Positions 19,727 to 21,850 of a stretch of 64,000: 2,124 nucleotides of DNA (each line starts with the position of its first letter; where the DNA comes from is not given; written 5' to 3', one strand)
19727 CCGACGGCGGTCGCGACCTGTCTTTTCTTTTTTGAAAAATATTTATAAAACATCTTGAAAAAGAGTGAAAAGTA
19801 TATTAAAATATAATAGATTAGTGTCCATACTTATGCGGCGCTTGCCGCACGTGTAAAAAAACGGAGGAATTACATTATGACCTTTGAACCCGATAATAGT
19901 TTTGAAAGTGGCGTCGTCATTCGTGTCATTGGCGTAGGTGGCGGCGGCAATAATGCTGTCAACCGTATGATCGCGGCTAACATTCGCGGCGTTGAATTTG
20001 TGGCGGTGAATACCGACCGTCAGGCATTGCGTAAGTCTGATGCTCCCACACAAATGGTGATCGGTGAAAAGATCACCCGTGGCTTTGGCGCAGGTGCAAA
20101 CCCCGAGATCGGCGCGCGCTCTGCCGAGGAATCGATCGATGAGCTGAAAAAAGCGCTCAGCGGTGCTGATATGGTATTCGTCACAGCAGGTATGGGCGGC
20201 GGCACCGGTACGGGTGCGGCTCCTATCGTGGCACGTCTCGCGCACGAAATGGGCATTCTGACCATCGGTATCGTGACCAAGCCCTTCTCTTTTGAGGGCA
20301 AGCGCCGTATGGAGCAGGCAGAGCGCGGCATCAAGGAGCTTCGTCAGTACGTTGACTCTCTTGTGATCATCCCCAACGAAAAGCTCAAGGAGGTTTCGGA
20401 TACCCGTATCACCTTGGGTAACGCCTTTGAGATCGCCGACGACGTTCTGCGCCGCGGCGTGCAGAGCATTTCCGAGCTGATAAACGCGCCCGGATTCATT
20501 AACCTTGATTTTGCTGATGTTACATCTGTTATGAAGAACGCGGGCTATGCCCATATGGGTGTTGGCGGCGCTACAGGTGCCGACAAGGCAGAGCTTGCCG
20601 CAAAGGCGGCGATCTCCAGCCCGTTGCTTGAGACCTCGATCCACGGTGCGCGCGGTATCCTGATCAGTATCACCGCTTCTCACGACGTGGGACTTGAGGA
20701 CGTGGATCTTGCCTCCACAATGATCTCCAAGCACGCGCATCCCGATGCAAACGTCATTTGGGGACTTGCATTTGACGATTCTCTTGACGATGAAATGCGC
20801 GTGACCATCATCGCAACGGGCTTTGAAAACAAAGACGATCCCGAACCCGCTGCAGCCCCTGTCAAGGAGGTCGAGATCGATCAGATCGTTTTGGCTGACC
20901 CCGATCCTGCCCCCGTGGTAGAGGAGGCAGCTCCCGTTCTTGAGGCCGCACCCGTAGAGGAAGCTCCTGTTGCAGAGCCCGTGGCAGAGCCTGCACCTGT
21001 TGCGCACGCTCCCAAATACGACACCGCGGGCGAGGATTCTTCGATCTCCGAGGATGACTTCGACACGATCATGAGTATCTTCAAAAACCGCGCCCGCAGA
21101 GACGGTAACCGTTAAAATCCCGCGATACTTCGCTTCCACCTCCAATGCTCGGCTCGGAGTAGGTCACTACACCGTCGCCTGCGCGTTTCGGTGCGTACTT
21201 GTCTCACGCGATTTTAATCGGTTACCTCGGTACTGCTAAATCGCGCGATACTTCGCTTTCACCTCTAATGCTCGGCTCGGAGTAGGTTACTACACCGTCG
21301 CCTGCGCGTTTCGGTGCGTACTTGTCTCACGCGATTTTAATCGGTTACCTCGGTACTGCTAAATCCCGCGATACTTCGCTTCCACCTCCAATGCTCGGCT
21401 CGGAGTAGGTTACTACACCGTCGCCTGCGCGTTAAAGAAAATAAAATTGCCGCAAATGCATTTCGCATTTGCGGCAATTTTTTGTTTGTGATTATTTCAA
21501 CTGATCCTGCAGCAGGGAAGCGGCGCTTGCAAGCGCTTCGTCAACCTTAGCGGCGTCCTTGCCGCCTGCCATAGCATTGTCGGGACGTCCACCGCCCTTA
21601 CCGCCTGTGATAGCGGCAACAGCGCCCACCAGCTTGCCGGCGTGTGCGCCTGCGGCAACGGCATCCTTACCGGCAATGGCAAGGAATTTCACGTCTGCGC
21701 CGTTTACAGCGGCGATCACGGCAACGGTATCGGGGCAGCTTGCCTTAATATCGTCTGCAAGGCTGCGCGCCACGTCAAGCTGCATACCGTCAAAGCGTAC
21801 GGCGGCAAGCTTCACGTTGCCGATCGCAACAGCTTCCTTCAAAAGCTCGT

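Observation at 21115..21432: Noncoding 123-bp tandem repeat (2.6 copies) fused to the ftsZ stop codon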

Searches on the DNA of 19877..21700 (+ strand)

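Call 5: search_rna_families(source=window, start=20900, end=21700, threshold=evalue, max_evalue=10, show_alignments=3)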
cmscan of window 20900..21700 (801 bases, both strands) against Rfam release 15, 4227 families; matches with E-value up to 10: 12.
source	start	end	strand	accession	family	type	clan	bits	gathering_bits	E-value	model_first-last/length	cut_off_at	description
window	21397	21486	+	RF04312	trpB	Cis-reg;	-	28.4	59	0.1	1-107/107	no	trpB ncRNA motif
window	21019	21104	-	RF03461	MIR842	Gene; miRNA;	-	21.6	85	0.16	22-106/127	no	MIR842 microRNA precursor family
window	21447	21477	+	RF03403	mir-5366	Gene; miRNA;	-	20.9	73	0.12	1-71/71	no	mir-5366 microRNA precursor family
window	21445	21478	-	RF04201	MIR7510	Gene; miRNA;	-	20.9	93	0.26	1-79/79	no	MIR7510 microRNA precursor family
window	21438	21487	+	RF04252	mir-8186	Gene; miRNA;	-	19.9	80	0.18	1-61/61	no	mir-8186 microRNA precursor family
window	21439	21487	+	RF03765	mir-2059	Gene; miRNA;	-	18.9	90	0.78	9-60/68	no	mir-2059 microRNA precursor family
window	21435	21500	-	RF02066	STnc320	Gene; sRNA;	-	16.9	50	2.4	1-55/55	no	Salmonella enterica sRNA STnc320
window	21438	21487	+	RF04026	mir-8499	Gene; miRNA;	-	15.4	100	6.6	11-68/77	no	mir-8499 microRNA precursor family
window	21442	21482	-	RF00693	mir-147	Gene; miRNA;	-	14.9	57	8.8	1-78/78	no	mir-147 microRNA precursor family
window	21547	21634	-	RF02226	sX7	Gene; sRNA;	-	14.8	55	4.2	1-95/95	no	Xanthomonas sRNA sX7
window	21437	21485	-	RF02470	Ms_IGR-8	Gene; sRNA;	-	13.9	44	3.2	1-63/63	no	Mycobacterium sRNA Ms_IGR-8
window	21438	21483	-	RF01390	isrG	Gene; sRNA;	-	11.9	100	0.93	1-279/279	no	isrG Hfq binding RNA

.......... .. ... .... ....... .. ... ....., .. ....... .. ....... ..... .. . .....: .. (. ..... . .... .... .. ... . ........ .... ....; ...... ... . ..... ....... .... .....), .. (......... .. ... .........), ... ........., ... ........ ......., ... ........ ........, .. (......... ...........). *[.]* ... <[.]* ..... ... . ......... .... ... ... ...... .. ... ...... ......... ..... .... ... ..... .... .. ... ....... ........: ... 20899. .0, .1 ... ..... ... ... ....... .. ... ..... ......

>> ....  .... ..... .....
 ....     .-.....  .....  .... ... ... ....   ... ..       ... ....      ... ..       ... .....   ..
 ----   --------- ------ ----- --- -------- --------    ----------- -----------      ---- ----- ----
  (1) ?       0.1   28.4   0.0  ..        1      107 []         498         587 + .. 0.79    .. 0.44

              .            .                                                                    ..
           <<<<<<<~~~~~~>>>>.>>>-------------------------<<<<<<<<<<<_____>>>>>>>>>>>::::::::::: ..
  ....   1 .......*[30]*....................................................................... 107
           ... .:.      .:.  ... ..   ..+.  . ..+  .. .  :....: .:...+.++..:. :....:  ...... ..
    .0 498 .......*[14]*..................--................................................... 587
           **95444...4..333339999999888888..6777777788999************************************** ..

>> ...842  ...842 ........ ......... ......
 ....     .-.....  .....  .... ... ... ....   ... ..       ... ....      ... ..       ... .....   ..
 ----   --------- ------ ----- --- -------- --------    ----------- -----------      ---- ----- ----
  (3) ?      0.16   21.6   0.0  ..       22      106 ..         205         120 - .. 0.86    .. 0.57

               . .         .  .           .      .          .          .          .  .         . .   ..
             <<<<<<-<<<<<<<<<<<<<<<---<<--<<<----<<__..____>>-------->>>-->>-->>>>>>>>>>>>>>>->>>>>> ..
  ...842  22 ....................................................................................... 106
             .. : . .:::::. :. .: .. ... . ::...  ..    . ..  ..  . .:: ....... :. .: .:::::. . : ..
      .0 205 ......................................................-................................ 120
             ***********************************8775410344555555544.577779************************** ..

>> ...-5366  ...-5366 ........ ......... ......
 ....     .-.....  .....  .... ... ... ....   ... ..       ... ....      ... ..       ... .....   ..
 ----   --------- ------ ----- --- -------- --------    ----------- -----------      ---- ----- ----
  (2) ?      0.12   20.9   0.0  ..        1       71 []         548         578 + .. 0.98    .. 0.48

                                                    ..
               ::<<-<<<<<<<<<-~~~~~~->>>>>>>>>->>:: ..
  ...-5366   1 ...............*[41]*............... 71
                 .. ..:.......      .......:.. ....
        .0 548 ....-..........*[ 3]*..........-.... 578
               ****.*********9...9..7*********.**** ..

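Call 26: search_rna_families(sources=[L009, L013, L008, L017, L006], threshold=gathering, show_alignments=3)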
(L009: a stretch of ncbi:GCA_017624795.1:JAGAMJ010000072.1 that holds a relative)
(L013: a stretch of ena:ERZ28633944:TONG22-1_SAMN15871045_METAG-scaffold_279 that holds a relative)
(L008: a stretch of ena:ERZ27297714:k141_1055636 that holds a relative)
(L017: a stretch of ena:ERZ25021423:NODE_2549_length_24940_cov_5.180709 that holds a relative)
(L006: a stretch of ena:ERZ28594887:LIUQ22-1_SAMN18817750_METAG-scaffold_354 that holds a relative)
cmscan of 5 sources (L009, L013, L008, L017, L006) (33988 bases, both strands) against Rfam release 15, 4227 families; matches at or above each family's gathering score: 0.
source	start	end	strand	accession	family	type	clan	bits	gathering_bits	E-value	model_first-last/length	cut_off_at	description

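Call 27: search_rna_families(source=L009, start=4200, end=4530, threshold=evalue, max_evalue=10, show_alignments=4)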
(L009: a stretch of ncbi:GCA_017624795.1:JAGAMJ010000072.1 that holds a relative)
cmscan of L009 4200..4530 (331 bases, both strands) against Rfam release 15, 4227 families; matches with E-value up to 10: 22.
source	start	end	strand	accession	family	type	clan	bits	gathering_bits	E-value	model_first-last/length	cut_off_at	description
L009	4405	4507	+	RF04312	trpB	Cis-reg;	-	35.9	59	0.0015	1-107/107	no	trpB ncRNA motif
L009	4438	4525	-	RF04128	MIR8562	Gene; miRNA;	-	24.1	211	0.017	73-170/242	no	MIR8562 microRNA precursor family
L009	4459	4508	-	RF04252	mir-8186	Gene; miRNA;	-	21.6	80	0.024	1-61/61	no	mir-8186 microRNA precursor family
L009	4438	4529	-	RF00885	MIR821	Gene; miRNA;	-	20.9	249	0.073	1-275/275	no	MIR821 microRNA precursor family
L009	4453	4508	+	RF04252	mir-8186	Gene; miRNA;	-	20.8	80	0.043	1-61/61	no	mir-8186 microRNA precursor family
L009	4397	4509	+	RF00618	U4atac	Gene; snRNA; splicing;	CL00007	20.6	53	0.17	1-132/132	no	U4atac minor spliceosomal RNA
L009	4436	4496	+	RF02495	ohsC_RNA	Gene; antitoxin;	-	19.7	50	1.2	1-77/77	no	Oppression of Hydrophobic ORF by sRNA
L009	4421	4511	+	RF01623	ceN23-1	Gene; sRNA;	-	18.6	40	0.63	1-100/100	no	Caenorhabditis sRNA ceN23-1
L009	4444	4518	+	RF03650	mir-1290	Gene; miRNA;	-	18.3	82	0.4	1-76/76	no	mir-1290 microRNA precursor family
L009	4453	4507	+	RF03765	mir-2059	Gene; miRNA;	-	18.3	90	0.47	1-68/68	no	mir-2059 microRNA precursor family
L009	4453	4517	+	RF04128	MIR8562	Gene; miRNA;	-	17.9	211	0.42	85-162/242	no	MIR8562 microRNA precursor family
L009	4452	4489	-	RF01334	CRISPR-DR21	Gene; CRISPR;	-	17.9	48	1.6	1-37/37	no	CRISPR RNA direct repeat element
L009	4460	4504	-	RF03601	MIR7993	Gene; miRNA;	-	17.6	100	1.4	1-138/138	no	MIR7993 microRNA precursor family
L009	4461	4527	-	RF01470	rli38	Gene; sRNA;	-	16.5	49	8.2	1-150/150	no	Listeria sRNA rli38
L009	4409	4500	-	RF01464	rliA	Gene; sRNA;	-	14.7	50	1.3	51-145/224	no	Listeria sRNA rliA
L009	4463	4530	-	RF01769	greA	Cis-reg; leader;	-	14.6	60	3.1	48-124/124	5'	Enterobacteria greA leader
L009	4329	4383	-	RF01648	ceN65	Gene; snRNA; snoRNA; CD-box;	-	13.1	48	4.7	1-65/65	no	Caenorhabditis snoRNA ceN65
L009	4200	4221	+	RF02133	HOXB13-AS1_2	Gene; lncRNA;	-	12.4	40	1.6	60-81/81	5'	HOXB13 antisense RNA 1 conserved region 2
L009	4423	4490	+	RF02493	Gl_U4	Gene; snRNA; splicing;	-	12.3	100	9.4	1-95/95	no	Giardia U4 spliceosomal RNA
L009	4457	4530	-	RF00618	U4atac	Gene; snRNA; splicing;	CL00007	12.3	53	10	45-132/132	5'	U4atac minor spliceosomal RNA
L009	4404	4509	+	RF01620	ceN125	Gene; snRNA; snoRNA; HACA-box;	-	12.1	60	4.7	1-136/136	no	Nematode snoRNA ceN125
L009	4430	4479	-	RF02189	ST7-OT4_3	Gene; lncRNA;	-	9.9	50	3.9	254-302/302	no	ST7 overlapping transcript 4 conserved region 3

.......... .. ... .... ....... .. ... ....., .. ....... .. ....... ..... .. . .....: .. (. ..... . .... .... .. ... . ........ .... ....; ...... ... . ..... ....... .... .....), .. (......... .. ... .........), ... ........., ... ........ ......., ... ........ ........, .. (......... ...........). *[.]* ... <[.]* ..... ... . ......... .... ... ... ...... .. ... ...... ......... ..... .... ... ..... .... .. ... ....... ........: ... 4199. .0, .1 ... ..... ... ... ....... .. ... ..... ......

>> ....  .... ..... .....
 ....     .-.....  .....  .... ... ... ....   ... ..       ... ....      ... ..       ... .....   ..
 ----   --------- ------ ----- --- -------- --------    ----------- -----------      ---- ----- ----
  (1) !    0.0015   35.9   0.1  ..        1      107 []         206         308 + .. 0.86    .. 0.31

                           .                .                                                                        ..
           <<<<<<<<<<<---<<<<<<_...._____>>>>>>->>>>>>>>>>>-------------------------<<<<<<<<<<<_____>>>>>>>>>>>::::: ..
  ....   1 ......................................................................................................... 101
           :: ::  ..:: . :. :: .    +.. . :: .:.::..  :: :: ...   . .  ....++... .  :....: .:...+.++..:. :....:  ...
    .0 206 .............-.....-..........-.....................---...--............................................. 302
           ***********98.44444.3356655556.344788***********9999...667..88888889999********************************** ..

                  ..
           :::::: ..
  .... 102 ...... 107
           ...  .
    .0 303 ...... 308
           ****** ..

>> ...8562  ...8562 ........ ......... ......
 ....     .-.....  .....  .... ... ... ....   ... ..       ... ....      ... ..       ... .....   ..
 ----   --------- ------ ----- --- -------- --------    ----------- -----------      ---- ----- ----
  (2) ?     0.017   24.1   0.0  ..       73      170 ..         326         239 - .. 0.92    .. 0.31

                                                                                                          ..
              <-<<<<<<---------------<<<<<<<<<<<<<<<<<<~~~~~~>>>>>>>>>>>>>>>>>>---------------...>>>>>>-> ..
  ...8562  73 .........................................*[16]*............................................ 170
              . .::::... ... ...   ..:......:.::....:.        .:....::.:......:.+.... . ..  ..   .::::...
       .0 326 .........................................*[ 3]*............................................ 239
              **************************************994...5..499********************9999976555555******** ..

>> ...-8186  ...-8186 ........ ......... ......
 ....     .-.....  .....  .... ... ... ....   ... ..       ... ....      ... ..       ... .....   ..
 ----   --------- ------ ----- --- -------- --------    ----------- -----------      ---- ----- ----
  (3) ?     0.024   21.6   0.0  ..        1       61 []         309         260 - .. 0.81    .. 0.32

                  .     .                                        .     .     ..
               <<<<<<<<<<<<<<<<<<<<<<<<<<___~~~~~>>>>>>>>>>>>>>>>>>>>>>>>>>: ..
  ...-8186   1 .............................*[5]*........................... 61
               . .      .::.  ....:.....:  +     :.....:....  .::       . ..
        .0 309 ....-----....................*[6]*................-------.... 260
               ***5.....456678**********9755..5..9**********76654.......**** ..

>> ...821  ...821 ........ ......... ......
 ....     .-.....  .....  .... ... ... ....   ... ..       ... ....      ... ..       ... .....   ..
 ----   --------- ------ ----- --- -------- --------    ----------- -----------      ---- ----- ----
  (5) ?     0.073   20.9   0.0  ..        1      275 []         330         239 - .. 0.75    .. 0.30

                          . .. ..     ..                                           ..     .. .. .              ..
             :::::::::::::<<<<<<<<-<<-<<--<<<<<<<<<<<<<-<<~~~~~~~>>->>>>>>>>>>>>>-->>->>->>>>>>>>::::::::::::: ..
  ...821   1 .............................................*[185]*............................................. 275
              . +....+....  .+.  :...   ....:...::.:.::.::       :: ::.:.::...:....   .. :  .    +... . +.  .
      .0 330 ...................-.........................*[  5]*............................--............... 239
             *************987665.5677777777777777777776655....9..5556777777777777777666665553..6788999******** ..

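Call 53: build_rna_model(alignment_id=A2)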
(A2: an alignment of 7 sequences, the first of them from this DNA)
Model R1 built from alignment A2 (7 sequences, 129 columns); structure: RNAalifold consensus.
model positions 128; base pairs 38; branch points 1; effective number of sequences 1.14; information 0.59 bits per position. Calibrated on 0.2 Mb of random sequence (short: E-values are rough).
structure used (alignment columns):
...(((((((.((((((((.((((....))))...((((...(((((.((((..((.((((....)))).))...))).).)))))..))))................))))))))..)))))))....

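Call 54: search_dna_similar(query=L009:4225-4445:+, collection=phages, mode=distant, max_evalue=0.01)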
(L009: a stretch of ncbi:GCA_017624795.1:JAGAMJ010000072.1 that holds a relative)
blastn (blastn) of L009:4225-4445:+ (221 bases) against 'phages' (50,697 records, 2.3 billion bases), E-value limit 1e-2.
No match.

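Call 55: search_dna_similar(query=L009:4225-4445:+, collection=plasmids, mode=distant, max_evalue=0.01)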
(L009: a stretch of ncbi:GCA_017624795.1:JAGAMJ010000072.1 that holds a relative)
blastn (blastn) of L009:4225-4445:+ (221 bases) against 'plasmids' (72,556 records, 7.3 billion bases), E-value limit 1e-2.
No match.

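Call 56: search_with_rna_model(model_id=R1, source=window, max_evalue=10)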
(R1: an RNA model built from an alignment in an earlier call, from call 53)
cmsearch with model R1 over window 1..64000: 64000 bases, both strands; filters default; matches with E-value up to 10: 3.
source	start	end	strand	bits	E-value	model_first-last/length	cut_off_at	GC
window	21102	21229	+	149.6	3.6e-43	1-128/128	no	0.55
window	21230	21352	+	121.3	1.6e-34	1-128/128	no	0.53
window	21354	21471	+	70.8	4.2e-19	1-128/128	no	0.48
